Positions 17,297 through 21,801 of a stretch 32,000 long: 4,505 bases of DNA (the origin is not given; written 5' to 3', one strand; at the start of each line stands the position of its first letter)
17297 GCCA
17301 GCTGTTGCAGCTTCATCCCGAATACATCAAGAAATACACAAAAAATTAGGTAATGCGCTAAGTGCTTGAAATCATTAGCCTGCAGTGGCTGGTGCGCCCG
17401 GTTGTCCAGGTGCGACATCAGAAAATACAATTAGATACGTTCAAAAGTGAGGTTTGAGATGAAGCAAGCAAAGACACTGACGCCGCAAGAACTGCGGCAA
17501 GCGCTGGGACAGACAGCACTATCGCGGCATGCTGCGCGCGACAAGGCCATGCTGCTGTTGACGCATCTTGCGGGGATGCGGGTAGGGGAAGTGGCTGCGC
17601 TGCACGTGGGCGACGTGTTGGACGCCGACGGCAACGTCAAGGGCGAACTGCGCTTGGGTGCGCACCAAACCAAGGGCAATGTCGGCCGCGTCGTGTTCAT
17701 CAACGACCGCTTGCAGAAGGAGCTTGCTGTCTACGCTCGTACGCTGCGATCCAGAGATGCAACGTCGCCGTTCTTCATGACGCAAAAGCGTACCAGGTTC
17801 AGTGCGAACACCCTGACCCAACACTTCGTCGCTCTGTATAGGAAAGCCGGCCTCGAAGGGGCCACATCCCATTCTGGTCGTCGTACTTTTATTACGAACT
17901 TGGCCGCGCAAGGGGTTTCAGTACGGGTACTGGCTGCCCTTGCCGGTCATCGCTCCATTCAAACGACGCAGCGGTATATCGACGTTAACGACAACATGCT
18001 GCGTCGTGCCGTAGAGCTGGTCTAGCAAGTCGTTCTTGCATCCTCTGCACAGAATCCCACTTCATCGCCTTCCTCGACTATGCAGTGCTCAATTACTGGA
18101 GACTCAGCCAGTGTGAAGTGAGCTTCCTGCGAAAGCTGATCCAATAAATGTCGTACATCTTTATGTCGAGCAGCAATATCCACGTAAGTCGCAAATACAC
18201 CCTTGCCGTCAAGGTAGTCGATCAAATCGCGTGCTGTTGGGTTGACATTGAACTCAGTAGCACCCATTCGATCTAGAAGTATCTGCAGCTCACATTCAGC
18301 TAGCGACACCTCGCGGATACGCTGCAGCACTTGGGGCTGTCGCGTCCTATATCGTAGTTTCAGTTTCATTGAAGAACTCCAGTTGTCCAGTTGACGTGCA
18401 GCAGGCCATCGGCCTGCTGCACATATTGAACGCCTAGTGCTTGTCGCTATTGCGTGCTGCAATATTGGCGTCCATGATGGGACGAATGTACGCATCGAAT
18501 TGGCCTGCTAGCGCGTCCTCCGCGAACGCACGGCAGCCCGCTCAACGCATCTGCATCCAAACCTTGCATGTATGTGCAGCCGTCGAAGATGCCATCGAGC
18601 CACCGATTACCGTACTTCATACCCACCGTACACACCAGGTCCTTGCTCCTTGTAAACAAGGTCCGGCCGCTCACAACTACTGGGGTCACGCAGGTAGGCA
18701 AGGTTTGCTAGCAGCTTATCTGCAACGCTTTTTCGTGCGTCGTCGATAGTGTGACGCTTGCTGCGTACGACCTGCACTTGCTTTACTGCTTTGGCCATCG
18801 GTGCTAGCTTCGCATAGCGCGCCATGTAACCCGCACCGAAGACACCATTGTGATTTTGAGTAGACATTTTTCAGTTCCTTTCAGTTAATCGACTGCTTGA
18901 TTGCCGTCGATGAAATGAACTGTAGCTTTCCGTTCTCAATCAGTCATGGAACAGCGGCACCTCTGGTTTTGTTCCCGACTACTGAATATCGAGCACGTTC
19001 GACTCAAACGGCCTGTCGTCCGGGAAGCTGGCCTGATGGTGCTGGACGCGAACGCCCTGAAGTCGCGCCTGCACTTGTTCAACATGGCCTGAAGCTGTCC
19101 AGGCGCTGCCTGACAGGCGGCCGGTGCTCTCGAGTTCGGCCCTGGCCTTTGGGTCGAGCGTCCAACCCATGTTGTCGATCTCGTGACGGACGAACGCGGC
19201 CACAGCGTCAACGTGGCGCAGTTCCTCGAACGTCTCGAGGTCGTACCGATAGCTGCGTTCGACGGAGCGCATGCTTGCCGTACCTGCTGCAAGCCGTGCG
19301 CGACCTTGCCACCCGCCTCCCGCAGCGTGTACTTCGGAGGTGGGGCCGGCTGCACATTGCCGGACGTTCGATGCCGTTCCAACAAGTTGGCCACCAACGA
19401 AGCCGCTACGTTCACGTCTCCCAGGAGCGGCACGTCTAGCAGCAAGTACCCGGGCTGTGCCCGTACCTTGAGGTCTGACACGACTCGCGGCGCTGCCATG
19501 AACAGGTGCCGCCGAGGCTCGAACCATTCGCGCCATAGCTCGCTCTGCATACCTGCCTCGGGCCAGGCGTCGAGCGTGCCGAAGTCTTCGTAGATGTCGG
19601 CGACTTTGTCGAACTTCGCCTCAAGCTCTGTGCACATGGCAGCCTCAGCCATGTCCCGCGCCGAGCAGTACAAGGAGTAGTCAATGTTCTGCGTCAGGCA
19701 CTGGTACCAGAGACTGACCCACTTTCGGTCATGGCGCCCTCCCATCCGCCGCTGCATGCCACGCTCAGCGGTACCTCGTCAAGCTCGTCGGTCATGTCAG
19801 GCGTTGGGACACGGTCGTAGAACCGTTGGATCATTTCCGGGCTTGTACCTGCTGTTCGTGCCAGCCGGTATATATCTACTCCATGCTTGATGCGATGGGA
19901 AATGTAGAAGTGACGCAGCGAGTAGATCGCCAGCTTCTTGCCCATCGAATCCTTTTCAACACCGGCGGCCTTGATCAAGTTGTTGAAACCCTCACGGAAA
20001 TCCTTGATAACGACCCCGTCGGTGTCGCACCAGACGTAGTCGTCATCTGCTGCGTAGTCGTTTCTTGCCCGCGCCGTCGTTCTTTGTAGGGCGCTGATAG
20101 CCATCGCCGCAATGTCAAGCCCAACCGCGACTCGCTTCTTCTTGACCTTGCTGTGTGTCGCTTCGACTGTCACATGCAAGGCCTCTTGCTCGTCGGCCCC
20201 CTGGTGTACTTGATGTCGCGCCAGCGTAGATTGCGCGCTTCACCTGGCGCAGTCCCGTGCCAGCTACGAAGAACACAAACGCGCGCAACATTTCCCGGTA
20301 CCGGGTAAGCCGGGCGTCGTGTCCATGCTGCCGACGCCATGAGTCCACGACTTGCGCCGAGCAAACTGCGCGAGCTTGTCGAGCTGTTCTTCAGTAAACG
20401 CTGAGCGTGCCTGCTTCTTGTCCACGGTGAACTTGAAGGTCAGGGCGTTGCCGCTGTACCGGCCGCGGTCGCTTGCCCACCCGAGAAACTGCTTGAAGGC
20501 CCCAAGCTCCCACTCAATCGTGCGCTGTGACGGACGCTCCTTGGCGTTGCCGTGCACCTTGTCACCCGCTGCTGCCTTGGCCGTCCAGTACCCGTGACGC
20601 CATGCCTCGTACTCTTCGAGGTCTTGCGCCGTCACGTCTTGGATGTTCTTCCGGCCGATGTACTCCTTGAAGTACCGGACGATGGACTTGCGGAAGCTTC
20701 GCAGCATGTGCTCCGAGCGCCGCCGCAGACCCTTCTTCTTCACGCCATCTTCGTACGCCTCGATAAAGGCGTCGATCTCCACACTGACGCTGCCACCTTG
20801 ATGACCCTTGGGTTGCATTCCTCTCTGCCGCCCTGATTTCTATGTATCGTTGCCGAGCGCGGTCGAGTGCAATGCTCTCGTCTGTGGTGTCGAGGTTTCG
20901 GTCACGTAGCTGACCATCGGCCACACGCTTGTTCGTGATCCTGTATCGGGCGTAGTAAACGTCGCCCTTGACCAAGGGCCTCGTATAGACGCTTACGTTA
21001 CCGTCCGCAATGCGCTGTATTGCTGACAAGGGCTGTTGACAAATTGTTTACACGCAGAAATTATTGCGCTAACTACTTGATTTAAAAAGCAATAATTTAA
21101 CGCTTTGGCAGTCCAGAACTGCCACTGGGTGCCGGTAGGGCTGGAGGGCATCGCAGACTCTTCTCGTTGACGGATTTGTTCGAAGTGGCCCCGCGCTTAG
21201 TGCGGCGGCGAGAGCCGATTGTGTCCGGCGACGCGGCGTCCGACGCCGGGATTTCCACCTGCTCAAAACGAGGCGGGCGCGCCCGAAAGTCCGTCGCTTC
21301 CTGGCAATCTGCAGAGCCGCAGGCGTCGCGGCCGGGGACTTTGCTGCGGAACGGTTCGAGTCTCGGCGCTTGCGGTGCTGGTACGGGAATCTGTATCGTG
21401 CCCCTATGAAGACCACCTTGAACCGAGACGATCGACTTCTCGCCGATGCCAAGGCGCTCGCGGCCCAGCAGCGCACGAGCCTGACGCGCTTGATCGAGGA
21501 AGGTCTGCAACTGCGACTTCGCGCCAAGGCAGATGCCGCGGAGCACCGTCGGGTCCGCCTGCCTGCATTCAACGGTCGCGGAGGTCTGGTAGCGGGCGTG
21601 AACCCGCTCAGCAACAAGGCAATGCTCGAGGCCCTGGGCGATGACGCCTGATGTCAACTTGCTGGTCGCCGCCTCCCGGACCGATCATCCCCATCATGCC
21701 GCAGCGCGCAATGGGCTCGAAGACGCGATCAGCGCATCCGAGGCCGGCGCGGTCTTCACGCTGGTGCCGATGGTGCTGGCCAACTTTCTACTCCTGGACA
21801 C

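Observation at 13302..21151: A 7.8-kb integrative element with a perfect 13-bp att repeat splits the 5-oxoprolinase gene at its conserved WQFW codons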

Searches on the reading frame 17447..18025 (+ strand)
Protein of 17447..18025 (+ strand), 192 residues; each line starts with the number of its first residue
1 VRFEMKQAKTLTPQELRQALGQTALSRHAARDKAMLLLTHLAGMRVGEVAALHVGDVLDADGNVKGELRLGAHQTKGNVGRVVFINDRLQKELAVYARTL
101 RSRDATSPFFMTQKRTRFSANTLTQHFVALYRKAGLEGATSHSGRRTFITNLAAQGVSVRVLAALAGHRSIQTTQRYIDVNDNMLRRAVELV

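Call 9: search_protein_families(library=pfam, max_evalue=0.01, proteins=[window:17447-18025:+])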
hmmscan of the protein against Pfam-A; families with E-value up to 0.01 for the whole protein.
window:17447-18025:+ (192 aa): 1 family
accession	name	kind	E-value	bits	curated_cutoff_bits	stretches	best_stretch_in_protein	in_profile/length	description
PF00589.27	Phage_integrase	-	2.6e-27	96.1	27.1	1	10-183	2-171/172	Phage integrase family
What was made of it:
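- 17459..18025 (+): Intact 188-aa tyrosine recombinase with the catalytic domain only. PF00589 E 2.6e-27 (call 9).
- Checked: It is real and intact (17459-18025, Pfam PF00589 E 2.6e-27, call 9).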

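Call 15: find_encoding_contigs(protein=window:17447-18025:+, flank=10000, max_places=10)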
Protein window:17447-18025:+ (192 aa): no gene with exactly this product is on record in the collection.

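Call 61: find_related_loci(query=A4, collection=metagenome_contigs, flank=10000)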
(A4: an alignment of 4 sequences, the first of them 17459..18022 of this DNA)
Query A4 (188 aa) in metagenome_contigs; peptide patterns used: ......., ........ (x = any residue, [..] = any of these).
308 stretches matched a pattern; 78 encode a relative of the query (tblastn E <= 1e-3); 78 distinct loci.
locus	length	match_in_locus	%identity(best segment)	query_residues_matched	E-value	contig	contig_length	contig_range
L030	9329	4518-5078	90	1-187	2e-111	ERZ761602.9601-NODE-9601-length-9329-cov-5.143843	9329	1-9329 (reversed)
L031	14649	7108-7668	90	1-187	3e-111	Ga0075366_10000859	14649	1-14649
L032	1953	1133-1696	89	1-188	1e-116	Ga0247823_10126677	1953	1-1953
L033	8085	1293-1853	90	1-187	3e-110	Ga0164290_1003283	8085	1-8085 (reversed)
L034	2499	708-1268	88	1-187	4e-112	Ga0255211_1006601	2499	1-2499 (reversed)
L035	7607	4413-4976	84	1-188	1e-104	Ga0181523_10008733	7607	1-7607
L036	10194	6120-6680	84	1-187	2e-104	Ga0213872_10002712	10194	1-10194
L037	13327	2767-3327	80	1-187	4e-102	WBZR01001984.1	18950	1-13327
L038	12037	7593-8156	83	1-188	2e-101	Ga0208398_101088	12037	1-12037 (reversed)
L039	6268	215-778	80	1-188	5e-99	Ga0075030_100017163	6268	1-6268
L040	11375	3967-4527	80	1-187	8e-97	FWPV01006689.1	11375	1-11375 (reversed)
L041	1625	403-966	62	1-188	9e-79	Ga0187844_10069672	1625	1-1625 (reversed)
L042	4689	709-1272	62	1-188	2e-74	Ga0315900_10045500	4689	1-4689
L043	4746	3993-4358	91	67-188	1e-72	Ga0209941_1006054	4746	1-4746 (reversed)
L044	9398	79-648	59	1-188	7e-70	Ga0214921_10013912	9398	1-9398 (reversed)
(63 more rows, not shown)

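Call 63: search_protein_families(library=ncbifam, max_evalue=0.01, proteins=[window:17459-18022:+])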
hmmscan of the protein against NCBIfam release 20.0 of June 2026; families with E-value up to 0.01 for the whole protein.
window:17459-18022:+ (188 aa): 13 families
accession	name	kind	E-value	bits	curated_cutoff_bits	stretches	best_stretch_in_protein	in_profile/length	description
NF040815.2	recomb_XerA_Arch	equivalog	1.1e-24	87.4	220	1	5-183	95-261/263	site-specific tyrosine recombinase/integron integrase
TIGR02225.1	recomb_XerD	equivalog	1e-20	74.3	329.6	1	5-185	102-283/290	site-specific tyrosine recombinase XerD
TIGR02224.1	recomb_XerC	equivalog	2.5e-19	69.8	335.15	1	5-183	105-284/295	tyrosine recombinase XerC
NF001399.0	PRK00283.1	subfamily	9.3e-19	67.8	279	1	5-185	112-292/300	tyrosine recombinase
NF002331.0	PRK01287.1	subfamily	4.8e-15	55.4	371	1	6-182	141-318/365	site-specific tyrosine recombinase XerC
NF003462.0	PRK05084.1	equivalog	1.8e-14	53.3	267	1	22-186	191-354/360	tyrosine recombinase XerS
NF040693.1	recomb_GmtY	equivalog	1.6e-09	37.6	340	2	90-183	337-439/441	gamma-mobile-trio recombinase GmtY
TIGR02249.1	integrase_gron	subfamily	2.2e-09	37.1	265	1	107-178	230-302/315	integron integrase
NF007371.0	PRK09871.1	subfamily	1.6e-08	34.3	222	1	1-178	1-176/198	tyrosine-type DNA invertase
NF007370.0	PRK09870.1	subfamily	1e-07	31.8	221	1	2-177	8-180/200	tyrosine-type DNA invertase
NF041502.1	integrase_1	equivalog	9.8e-05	21.2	350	0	137-182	321-366/484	site-specific integrase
NF011946.0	PRK15417.1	equivalog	0.002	17.4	435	1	92-176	233-315/337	integron integrase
NF047926.1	integrase_GmtZ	equivalog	0.0094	14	600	0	136-185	429-479/784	gamma-mobile-trio integrase GmtZ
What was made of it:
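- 17459..18025 (+): Partial Xer hits, and collinear with FimB/E-type invertase models (call 63).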

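Call 64: search_solved_structures(query=window:17459-18022:+, max_evalue=0.001)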
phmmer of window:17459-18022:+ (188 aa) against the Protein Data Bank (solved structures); distinct sequences matched with E-value up to 0.001: 5.
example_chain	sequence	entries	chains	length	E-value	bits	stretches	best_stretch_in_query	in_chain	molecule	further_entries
4a8e_A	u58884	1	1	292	3.9e-17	66.3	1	5-186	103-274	PROBABLE TYROSINE RECOMBINASE XERC-LIKE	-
5hxy_A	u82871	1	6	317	4.4e-15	59.6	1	29-183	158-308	Tyrosine recombinase XerA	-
5dcf_A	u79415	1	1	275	7.2e-08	36.2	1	26-183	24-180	Tyrosine recombinase XerD,DNA translocase FtsK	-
1a0p_A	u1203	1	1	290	9.3e-08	35.8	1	25-183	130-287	SITE-SPECIFIC RECOMBINASE XERD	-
9i5v_14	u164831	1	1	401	0.00067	23.3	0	24-183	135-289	Ribosome-associated translation inhibitor RaiA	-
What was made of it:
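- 17459..18025 (+): PDB XerC-like 4a8e, E 4e-17 (call 64).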

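Call 90: find_related_loci(query=A4, collection=viral_contigs, flank=10000)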
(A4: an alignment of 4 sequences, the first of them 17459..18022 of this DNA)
Query A4 (188 aa) in viral_contigs; peptide patterns used: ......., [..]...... (x = any residue, [..] = any of these).
72 stretches matched a pattern, but none encodes a relative of the query by tblastn (E <= 1e-3).

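Call 111: search_protein_families(library=pfam, max_evalue=0.001, proteins=[L038:3822-4304:+, L038:4322-4753:+, L038:3457-3840:+])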
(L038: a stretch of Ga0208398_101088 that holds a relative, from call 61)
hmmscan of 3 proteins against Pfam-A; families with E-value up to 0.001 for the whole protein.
L038:3822-4304:+ (160 aa): 0 families

L038:4322-4753:+ (143 aa): 0 families

L038:3457-3840:+ (127 aa): 0 families

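Call 113: find_encoding_contigs(protein=window:17459-18025:+, flank=10000, max_places=6)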
Protein window:17459-18025:+ (188 aa): no gene with exactly this product is on record in the collection.

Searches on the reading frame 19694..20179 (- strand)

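Call 10: search_protein_families(library=pfam, max_evalue=0.01, proteins=[window:19694-20179:-])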
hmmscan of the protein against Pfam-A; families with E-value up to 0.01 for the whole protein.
window:19694-20179:- (161 aa): 1 family
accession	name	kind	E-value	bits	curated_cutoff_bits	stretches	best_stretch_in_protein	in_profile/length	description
PF00589.27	Phage_integrase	-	0.0031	17.8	27.1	1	11-117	57-162/172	Phage integrase family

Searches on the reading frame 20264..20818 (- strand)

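Call 10: search_protein_families(library=pfam, max_evalue=0.01, proteins=[window:20264-20818:-])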
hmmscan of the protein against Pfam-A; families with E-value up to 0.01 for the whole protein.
window:20264-20818:- (184 aa): 1 family
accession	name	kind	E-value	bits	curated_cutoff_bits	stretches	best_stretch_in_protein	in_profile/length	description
PF13102.12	Phage_int_SAM_5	-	0.001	19.8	22.3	1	21-125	5-92/98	Phage integrase SAM-like domain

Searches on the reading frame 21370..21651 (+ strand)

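Call 10: search_protein_families(library=pfam, max_evalue=0.01, proteins=[window:21370-21651:+])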
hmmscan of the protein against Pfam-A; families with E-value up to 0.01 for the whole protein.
window:21370-21651:+ (93 aa): 1 family
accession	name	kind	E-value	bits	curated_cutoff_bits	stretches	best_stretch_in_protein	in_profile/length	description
PF19891.5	DUF6364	-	7.8e-05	23.5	27.3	1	14-47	4-37/70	Family of unknown function (DUF6364)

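Call 63: search_protein_families(library=ncbifam, max_evalue=0.01, proteins=[window:21370-21651:+])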
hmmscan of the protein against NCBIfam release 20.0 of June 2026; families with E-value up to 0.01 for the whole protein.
window:21370-21651:+ (93 aa): 0 families
